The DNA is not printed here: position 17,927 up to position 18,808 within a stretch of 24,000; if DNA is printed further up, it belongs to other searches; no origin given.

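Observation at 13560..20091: Six-gene coupled operon joining a YnjBCD-type ABC importer to a TVP38/DedA protein, a YnjF-like CDP-alcohol phosphatidyltransferase and a flavoprotein disulfide reductase: candidate undescribed lipid head-group pathway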

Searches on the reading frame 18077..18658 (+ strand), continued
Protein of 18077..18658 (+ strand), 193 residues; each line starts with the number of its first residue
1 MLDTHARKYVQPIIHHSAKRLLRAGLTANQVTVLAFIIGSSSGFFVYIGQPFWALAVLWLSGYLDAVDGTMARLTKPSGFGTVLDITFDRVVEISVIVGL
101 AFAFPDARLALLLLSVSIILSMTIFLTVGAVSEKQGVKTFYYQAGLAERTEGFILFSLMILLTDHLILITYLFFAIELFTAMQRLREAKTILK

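Call 26: search_dna_similar(query=window:18077-18658:+, collection=plasmids, mode=protein, max_rows=40, rows=best)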
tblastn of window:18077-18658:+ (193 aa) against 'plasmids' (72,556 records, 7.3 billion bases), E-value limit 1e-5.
Records with a match: 66; places in all: 67; records where one place covers at least 80% of the query: 66.
Best place of each record, by identity: <60% 66.
By first word of the organism name: Klebsiella 12; Escherichia 7; Aliiroseovarius 7; Salmonella 5; Pseudoalteromonas 5; Sinorhizobium 4; Providencia 3; Rhizobium 3; Cetobacterium 2; Paracoccus 2; and 14 more.
By predicted mobility (MOB-suite, as given by PLSDB): non-mobilizable 45; conjugative 18; mobilizable 3.
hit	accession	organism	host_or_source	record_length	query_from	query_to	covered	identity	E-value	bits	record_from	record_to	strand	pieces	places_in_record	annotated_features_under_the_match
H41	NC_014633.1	Ilyobacter polytropus DSM 2926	marine mud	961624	1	192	99%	59.9%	2e-62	215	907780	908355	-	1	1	CDP-alcohol phosphatidyltransferase family protein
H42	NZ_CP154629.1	Acetoanaerobium noterae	cell culture,Sludge of a digestion ...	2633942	1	193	100%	58.2%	6e-59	205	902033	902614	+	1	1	none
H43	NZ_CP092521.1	Cetobacterium somerae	Danio rerio,tissue sample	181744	1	193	100%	57.7%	6e-58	202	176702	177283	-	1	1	CDP-alcohol phosphatidyltransferase family protein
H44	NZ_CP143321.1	Cetobacterium somerae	intestine of Yellow Catfish,pure culture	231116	1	188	97%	56.6%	5e-48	174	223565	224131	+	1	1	CDP-alcohol phosphatidyltransferase family protein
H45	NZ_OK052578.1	Metabacillus dongyingensis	white elm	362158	1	193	100%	44.0%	3e-39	149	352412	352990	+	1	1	CDP-alcohol phosphatidyltransferase family protein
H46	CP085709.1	Bacillus sp. CMF21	single cell,soil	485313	1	193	100%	44.0%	3e-39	149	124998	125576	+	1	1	CDP-alcohol phosphatidyltransferase family protein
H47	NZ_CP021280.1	Legionella pneumophila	protozoa,bulk water sample from a shower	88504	1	190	98%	34.4%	6e-18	88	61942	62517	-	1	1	CDP-alcohol phosphatidyltransferase family protein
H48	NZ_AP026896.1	Aeromonas caviae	Microbe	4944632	1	193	100%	31.0%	1e-13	76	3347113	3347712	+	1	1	none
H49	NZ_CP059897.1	Ciceribacter thiooxidans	mixed culture,soil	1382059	1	188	97%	31.6%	3e-11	68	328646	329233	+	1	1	none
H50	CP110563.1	Klebsiella pneumoniae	-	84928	1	193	100%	29.4%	2e-6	54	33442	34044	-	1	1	CDP-alcohol phosphatidyltransferase family protein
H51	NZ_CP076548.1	Klebsiella pneumoniae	urine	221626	1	193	100%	29.4%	2e-6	54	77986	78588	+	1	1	CDP-alcohol phosphatidyltransferase family protein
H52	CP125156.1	Klebsiella pneumoniae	-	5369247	1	193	100%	29.4%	2e-6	54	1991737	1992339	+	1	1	CDP-alcohol phosphatidyltransferase family protein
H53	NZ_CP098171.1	Klebsiella pneumoniae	Canis lupus familiaris,Rectal swab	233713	1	193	100%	29.4%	3e-6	54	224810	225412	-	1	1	CDP-alcohol phosphatidyltransferase family protein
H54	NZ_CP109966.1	Catenovulum adriaticum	algae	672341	1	193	100%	29.2%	7e-8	59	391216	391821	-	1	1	CDP-alcohol phosphatidyltransferase family protein | ATP-binding cassette domain-containing protein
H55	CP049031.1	Rhodobacteraceae bacterium SC52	Apostichopus japonicus,pure ...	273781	1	191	99%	29.1%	3e-10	66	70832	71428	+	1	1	CDP-alcohol phosphatidyltransferase family protein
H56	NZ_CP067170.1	Paracoccus aestuarii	cell culture,isolated from tidal flat ...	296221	1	186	96%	29.7%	5e-11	68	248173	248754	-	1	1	CDP-alcohol phosphatidyltransferase family protein | bifunctional TVP38/TMEM64 family protein/FAD-dependent oxidoreductase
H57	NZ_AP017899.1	Sphingopyxis sp. FD7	-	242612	1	191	99%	28.8%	8e-13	73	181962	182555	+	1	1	CDP-alcohol phosphatidyltransferase family protein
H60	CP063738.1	Escherichia coli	Veal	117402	1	193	100%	28.4%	6e-9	62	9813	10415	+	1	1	CDP-alcohol phosphatidyltransferase family protein | ATP-binding cassette domain-containing protein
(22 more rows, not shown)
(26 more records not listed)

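Call 27: get_annotated_region(hit=H60, flank=12000)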
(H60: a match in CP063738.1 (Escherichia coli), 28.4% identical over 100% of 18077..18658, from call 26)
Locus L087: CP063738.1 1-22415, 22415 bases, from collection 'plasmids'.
description: Escherichia coli strain 18SC05VL02-EC plasmid pVPS18EC0505-1, complete sequence
organism: Escherichia coli (NCBI taxid 562)
taxonomy: Bacteria; Pseudomonadota; Gammaproteobacteria; Enterobacterales; Enterobacteriaceae; Escherichia; Escherichia coli
host: -; source: Veal; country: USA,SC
typing (MOB-suite, as given by PLSDB): mobilizable; replicon IncC; mating-pair formation MPF_F
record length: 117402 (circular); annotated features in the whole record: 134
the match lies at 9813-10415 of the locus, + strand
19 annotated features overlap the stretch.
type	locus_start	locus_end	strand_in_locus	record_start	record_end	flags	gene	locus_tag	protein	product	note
CDS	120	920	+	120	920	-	-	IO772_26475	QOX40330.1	putative DNA-binding domain-containing protein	-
CDS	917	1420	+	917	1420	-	-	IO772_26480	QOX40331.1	DoxX family protein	-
CDS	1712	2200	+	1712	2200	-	-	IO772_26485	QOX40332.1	TVP38/TMEM64 family protein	-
CDS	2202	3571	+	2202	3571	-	-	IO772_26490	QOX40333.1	IS3-like element IS150 family transposase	-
CDS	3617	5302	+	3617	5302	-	-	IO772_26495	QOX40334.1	FAD-dependent oxidoreductase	-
CDS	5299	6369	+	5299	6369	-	-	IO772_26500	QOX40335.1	FAD-dependent oxidoreductase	-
CDS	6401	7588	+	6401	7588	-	-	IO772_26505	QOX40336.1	ABC transporter substrate-binding protein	-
CDS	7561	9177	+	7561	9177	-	-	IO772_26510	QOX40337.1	ABC transporter permease subunit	-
CDS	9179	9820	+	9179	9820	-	-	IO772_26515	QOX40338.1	ATP-binding cassette domain-containing protein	-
CDS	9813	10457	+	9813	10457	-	-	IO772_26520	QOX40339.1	CDP-alcohol phosphatidyltransferase family protein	-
CDS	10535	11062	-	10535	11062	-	-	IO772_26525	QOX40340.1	sigma-70 family RNA polymerase sigma factor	-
CDS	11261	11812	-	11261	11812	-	-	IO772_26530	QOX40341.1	carboxymuconolactone decarboxylase family protein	-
CDS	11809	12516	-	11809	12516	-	-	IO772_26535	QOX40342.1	haloacid dehalogenase type II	-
CDS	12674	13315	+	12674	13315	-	-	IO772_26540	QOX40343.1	TetR/AcrR family transcriptional regulator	-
CDS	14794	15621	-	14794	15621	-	-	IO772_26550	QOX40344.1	universal stress protein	-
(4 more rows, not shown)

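Call 28: get_annotated_region(hit=H56, flank=10000)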
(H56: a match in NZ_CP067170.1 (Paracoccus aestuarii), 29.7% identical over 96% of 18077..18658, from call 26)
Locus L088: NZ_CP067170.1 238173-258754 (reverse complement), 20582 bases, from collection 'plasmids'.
description: Paracoccus aestuarii strain DSM 19484 plasmid p296221, complete sequence
organism: Paracoccus aestuarii (NCBI taxid 453842)
taxonomy: Bacteria; Pseudomonadota; Alphaproteobacteria; Rhodobacterales; Paracoccaceae; Paracoccus; Paracoccus aestuarii
host: -; source: cell culture,isolated from tidal flat sediment; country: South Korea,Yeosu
typing (MOB-suite, as given by PLSDB): non-mobilizable; replicon rep_cluster_229
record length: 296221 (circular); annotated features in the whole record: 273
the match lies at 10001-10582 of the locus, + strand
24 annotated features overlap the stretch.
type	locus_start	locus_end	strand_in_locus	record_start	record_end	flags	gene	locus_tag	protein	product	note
CDS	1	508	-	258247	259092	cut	nadC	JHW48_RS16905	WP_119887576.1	carboxylating nicotinate-nucleotide diphosphorylase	GO:0019363 - pyridine nucleotide biosynthetic process [Evidence IEA]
CDS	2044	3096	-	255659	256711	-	nadA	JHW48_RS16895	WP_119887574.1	quinolinate synthase NadA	GO:0009435 - NAD biosynthetic process [Evidence IEA]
CDS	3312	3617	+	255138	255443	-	-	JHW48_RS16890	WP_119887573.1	DUF2282 domain-containing protein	-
CDS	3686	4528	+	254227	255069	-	-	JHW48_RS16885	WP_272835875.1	DUF692 domain-containing protein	-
CDS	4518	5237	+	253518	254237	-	-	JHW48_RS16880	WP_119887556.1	DNA-binding domain-containing protein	-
CDS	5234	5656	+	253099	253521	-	-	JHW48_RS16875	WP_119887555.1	DoxX family protein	-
CDS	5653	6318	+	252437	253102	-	-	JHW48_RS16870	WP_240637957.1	sigma factor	GO:0006352 - DNA-templated transcription initiation [Evidence IEA]; GO:0006355 - regulation of DNA-templated ...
CDS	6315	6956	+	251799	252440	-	-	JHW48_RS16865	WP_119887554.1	DUF1109 domain-containing protein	-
CDS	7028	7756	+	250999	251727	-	-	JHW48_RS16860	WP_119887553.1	L,D-transpeptidase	GO:0018104 - peptidoglycan-protein cross-linking [Evidence IEA]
CDS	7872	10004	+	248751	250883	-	-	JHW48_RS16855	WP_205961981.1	bifunctional TVP38/TMEM64 family protein/FAD-dependent oxidoreductase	-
CDS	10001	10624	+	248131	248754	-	-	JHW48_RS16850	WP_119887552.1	CDP-alcohol phosphatidyltransferase family protein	GO:0008654 - phospholipid biosynthetic process [Evidence IEA]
CDS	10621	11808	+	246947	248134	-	-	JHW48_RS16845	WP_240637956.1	ABC transporter substrate-binding protein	-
CDS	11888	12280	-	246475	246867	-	-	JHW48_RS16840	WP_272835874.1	hypothetical protein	-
CDS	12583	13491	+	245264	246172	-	-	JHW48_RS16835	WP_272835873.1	ABC transporter permease subunit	GO:0055085 - transmembrane transport [Evidence IEA]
CDS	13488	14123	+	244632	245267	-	-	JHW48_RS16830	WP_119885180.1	ATP-binding cassette domain-containing protein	-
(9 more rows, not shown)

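Call 30: get_annotated_region(hit=H41, flank=9000)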
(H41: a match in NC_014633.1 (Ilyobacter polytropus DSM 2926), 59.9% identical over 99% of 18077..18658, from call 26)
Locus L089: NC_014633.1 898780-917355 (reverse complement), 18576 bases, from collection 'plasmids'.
description: Ilyobacter polytropus DSM 2926 plasmid pILYOP01, complete sequence
organism: Ilyobacter polytropus DSM 2926 (NCBI taxid 572544)
taxonomy: Bacteria; Fusobacteriota; Fusobacteriia; Fusobacteriales; Fusobacteriaceae; Ilyobacter; Ilyobacter polytropus; Ilyobacter polytropus DSM 2926
host: -; source: marine mud; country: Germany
typing (MOB-suite, as given by PLSDB): non-mobilizable; replicon rep_cluster_99
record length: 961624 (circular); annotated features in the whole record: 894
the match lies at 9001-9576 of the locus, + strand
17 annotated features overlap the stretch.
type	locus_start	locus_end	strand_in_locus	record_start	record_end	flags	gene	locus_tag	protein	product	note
CDS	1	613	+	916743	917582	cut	-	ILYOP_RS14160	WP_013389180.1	rhodanese-like domain-containing protein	-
CDS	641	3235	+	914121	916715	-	-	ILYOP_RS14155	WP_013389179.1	FAD-dependent oxidoreductase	-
CDS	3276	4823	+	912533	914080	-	-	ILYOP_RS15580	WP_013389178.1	rhodanese-like domain-containing protein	-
CDS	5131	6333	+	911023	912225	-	-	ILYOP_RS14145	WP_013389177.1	ABC transporter substrate-binding protein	-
CDS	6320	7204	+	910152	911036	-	-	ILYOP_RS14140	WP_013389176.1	ABC transporter permease subunit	GO:0055085 - transmembrane transport [Evidence IEA]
CDS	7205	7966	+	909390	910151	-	-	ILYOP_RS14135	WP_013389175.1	ABC transporter permease subunit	GO:0055085 - transmembrane transport [Evidence IEA]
CDS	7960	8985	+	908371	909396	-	-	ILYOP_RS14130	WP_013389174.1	ABC transporter ATP-binding protein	-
CDS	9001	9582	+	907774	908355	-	-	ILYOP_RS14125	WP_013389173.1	CDP-alcohol phosphatidyltransferase family protein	GO:0008654 - phospholipid biosynthetic process [Evidence IEA]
CDS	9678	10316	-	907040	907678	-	-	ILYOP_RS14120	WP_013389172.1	pyridoxal 5'-phosphate synthase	GO:0008615 - pyridoxine biosynthetic process [Evidence IEA]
CDS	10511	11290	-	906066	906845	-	-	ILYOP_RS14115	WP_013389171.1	GTP pyrophosphokinase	-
CDS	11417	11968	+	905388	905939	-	-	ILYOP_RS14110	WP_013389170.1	hypothetical protein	-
CDS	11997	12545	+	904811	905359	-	-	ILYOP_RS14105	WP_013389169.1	hypothetical protein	-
CDS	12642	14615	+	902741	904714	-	-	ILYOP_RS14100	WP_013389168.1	UvrD-helicase domain-containing protein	-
CDS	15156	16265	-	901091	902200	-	-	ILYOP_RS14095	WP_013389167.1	hypothetical protein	-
CDS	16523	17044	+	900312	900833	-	-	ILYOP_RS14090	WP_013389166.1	RIO1 family regulatory kinase/ATPase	-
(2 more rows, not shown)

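Call 31: get_annotated_region(hit=H47, flank=9000)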
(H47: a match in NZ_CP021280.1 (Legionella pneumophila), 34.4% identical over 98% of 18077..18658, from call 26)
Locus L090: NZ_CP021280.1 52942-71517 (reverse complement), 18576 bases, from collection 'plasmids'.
description: Legionella pneumophila subsp. fraseri strain F-4198 plasmid unnamed, complete sequence
organism: Legionella pneumophila (NCBI taxid 91892)
taxonomy: Bacteria; Pseudomonadota; Gammaproteobacteria; Legionellales; Legionellaceae; Legionella; Legionella pneumophila
host: -; source: protozoa,bulk water sample from a shower; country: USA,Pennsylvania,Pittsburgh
typing (MOB-suite, as given by PLSDB): conjugative; replicon rep_cluster_522; relaxase MOBF; mating-pair formation MPF_F
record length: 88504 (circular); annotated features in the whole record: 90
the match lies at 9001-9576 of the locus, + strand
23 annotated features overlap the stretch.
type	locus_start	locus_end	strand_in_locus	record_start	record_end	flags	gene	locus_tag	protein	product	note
CDS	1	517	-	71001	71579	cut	-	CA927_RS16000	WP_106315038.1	YceI family protein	-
CDS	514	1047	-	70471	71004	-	-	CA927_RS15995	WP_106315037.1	cytochrome b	GO:0022904 - respiratory electron transport chain [Evidence IEA]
CDS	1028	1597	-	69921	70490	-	-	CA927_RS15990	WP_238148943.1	YceI family protein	-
CDS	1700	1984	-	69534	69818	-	-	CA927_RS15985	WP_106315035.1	DUF2282 domain-containing protein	-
CDS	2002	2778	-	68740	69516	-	-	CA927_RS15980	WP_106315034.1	DNA-binding domain-containing protein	-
CDS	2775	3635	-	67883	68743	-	-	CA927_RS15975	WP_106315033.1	DUF692 domain-containing protein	-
CDS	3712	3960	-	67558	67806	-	-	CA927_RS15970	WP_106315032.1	hypothetical protein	-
CDS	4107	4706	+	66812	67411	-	-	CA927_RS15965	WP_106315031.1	TetR/AcrR family transcriptional regulator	GO:0006355 - regulation of DNA-templated transcription [Evidence IEA]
CDS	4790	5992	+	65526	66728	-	-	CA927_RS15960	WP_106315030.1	cation:proton antiporter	GO:0006812 - monoatomic cation transport [Evidence IEA]; GO:1902600 - proton transmembrane transport [Evidence IEA]; ...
CDS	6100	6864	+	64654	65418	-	-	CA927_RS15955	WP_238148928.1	YiiX/YebB-like N1pC/P60 family cysteine hydrolase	-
CDS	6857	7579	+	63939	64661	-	-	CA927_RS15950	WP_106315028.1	TVP38/TMEM64 family protein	-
CDS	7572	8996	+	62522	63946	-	-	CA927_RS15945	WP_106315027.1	FAD-dependent oxidoreductase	-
CDS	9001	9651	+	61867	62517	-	-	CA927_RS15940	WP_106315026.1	CDP-alcohol phosphatidyltransferase family protein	GO:0008654 - phospholipid biosynthetic process [Evidence IEA]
CDS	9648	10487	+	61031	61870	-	-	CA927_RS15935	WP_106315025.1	DUF547 domain-containing protein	-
CDS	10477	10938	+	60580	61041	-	-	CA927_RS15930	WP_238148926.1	hypothetical protein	-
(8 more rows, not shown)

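Call 32: get_annotated_region(hit=H57, flank=9000)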
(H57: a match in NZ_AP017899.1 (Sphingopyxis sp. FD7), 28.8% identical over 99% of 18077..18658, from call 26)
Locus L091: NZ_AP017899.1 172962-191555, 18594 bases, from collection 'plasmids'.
description: Sphingopyxis sp. FD7 plasmid pSFD01, complete sequence
organism: Sphingopyxis sp. FD7 (NCBI taxid 1914525)
taxonomy: Bacteria; Pseudomonadota; Alphaproteobacteria; Sphingomonadales; Sphingomonadaceae; Sphingopyxis; Sphingopyxis sp. FD7
host: -; source: -; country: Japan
typing (MOB-suite, as given by PLSDB): mobilizable; replicon rep_cluster_542; relaxase MOBF
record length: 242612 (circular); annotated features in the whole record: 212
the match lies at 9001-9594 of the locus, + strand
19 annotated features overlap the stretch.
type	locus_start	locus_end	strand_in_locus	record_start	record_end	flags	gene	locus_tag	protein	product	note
CDS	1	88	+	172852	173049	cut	nrtS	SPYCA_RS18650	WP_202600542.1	nitrate/nitrite transporter NrtS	-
CDS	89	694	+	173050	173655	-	-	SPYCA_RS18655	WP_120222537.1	sigma-70 family RNA polymerase sigma factor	GO:0006352 - DNA-templated transcription initiation [Evidence IEA]; GO:0006355 - regulation of DNA-templated ...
CDS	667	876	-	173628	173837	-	-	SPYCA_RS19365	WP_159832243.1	hypothetical protein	-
CDS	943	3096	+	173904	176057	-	-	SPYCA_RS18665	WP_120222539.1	bifunctional TVP38/TMEM64 family protein/FAD-dependent oxidoreductase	-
CDS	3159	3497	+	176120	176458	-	-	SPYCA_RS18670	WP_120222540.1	hypothetical protein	-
CDS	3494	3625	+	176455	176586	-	-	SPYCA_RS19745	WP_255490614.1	hypothetical protein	-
CDS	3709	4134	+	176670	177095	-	-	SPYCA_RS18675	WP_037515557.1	hypothetical protein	-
CDS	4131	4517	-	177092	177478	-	-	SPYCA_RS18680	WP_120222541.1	thioredoxin family protein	-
CDS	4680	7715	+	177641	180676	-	-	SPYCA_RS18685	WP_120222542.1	TonB-dependent receptor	-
CDS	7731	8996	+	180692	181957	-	-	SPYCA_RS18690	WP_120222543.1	nucleoside transporter C-terminal domain-containing protein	-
CDS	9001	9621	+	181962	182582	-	-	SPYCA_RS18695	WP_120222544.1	CDP-alcohol phosphatidyltransferase family protein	GO:0008654 - phospholipid biosynthetic process [Evidence IEA]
CDS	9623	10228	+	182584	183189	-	-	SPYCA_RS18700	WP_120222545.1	peroxidase-related enzyme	-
CDS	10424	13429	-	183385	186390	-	-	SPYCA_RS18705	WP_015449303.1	Tn3 family transposase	-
CDS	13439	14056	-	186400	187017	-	-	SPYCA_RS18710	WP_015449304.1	recombinase family protein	GO:0006310 - DNA recombination [Evidence IEA]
CDS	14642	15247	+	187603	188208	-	-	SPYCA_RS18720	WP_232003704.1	MaoC family dehydratase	-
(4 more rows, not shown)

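Call 36: get_annotated_region(hit=H43, flank=8000)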
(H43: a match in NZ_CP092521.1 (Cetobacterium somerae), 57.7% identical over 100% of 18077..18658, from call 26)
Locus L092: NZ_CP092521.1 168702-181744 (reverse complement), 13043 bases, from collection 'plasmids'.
description: Cetobacterium somerae strain CS2105-BJ plasmid unnamed2, complete sequence
organism: Cetobacterium somerae (NCBI taxid 188913)
taxonomy: Bacteria; Fusobacteriota; Fusobacteriia; Fusobacteriales; Fusobacteriaceae; Cetobacterium; Cetobacterium somerae
host: -; source: Danio rerio,tissue sample; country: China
typing (MOB-suite, as given by PLSDB): non-mobilizable
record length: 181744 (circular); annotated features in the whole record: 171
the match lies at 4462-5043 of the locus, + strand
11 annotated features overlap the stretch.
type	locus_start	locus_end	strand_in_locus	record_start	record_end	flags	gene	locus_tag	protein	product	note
CDS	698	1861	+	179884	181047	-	-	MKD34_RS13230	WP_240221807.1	ABC transporter substrate-binding protein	-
CDS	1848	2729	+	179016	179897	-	-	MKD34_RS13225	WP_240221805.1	ABC transporter permease subunit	-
CDS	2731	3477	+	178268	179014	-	-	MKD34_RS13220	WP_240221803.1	ABC transporter permease subunit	GO:0055085 - transmembrane transport [Evidence IEA]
CDS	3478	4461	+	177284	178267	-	-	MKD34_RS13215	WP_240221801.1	ABC transporter ATP-binding protein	-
CDS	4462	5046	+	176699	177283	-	-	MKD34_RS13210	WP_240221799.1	CDP-alcohol phosphatidyltransferase family protein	GO:0008654 - phospholipid biosynthetic process [Evidence IEA]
CDS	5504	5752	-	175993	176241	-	-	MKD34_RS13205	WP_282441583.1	alanine racemase C-terminal domain-containing protein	-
CDS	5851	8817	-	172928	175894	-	-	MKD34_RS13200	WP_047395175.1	Tn3 family transposase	-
CDS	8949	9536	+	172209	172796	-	-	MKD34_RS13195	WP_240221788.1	recombinase family protein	GO:0006310 - DNA recombination [Evidence IEA]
CDS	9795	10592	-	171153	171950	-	-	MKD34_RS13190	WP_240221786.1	alanine racemase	-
CDS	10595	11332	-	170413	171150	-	-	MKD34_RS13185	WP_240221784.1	transporter substrate-binding domain-containing protein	-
CDS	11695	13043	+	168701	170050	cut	-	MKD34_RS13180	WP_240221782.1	amidohydrolase family protein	-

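Call 37: get_annotated_region(hit=H45, flank=8000)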
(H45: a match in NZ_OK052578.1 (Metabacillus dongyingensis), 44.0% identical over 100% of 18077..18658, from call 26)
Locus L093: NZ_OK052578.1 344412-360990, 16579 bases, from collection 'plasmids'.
description: Metabacillus dongyingensis strain BY2G20 plasmid pBY2G20, complete sequence
organism: Metabacillus dongyingensis (NCBI taxid 2874282)
taxonomy: Bacteria; Bacillota; Bacilli; Bacillales; Bacillaceae; Metabacillus; Metabacillus dongyingensis
host: -; source: white elm; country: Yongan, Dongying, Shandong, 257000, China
typing (MOB-suite, as given by PLSDB): non-mobilizable
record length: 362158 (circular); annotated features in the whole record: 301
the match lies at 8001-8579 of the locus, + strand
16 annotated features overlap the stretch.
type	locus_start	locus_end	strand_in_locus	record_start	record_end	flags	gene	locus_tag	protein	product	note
CDS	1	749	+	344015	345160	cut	msrA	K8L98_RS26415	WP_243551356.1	peptide-methionine (S)-S-oxide reductase MsrA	GO:0030091 - protein repair [Evidence IEA]; GO:0006979 - response to oxidative stress [Evidence IEA]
CDS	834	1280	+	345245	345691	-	msrB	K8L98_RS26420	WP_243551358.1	peptide-methionine (R)-S-oxide reductase MsrB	GO:0030091 - protein repair [Evidence IEA]; GO:0006979 - response to oxidative stress [Evidence IEA]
CDS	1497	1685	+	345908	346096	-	-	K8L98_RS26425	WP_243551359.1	hypothetical protein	-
CDS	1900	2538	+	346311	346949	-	-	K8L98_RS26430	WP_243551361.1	TVP38/TMEM64 family protein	-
CDS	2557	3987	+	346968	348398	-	-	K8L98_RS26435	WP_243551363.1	FAD-dependent oxidoreductase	-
CDS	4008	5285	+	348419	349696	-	-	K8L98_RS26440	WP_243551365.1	ABC transporter substrate-binding protein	-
CDS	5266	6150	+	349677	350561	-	-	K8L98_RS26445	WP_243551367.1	ABC transporter permease subunit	GO:0055085 - transmembrane transport [Evidence IEA]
CDS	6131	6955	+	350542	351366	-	-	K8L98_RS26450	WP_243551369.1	ABC transporter permease subunit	GO:0055085 - transmembrane transport [Evidence IEA]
CDS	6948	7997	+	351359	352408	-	-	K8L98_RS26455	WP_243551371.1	ABC transporter ATP-binding protein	-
CDS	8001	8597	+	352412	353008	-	-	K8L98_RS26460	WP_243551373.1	CDP-alcohol phosphatidyltransferase family protein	GO:0008654 - phospholipid biosynthetic process [Evidence IEA]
CDS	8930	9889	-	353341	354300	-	-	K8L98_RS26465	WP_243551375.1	DUF3231 family protein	-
CDS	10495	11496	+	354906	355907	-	-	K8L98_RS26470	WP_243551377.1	sugar-binding protein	-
CDS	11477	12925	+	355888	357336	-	-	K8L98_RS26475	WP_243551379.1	histidine kinase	GO:0000160 - phosphorelay signal transduction system [Evidence IEA]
CDS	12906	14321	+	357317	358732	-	-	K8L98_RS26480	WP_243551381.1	response regulator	GO:0000160 - phosphorelay signal transduction system [Evidence IEA]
CDS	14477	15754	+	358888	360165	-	-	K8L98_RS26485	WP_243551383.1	ABC transporter substrate-binding protein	-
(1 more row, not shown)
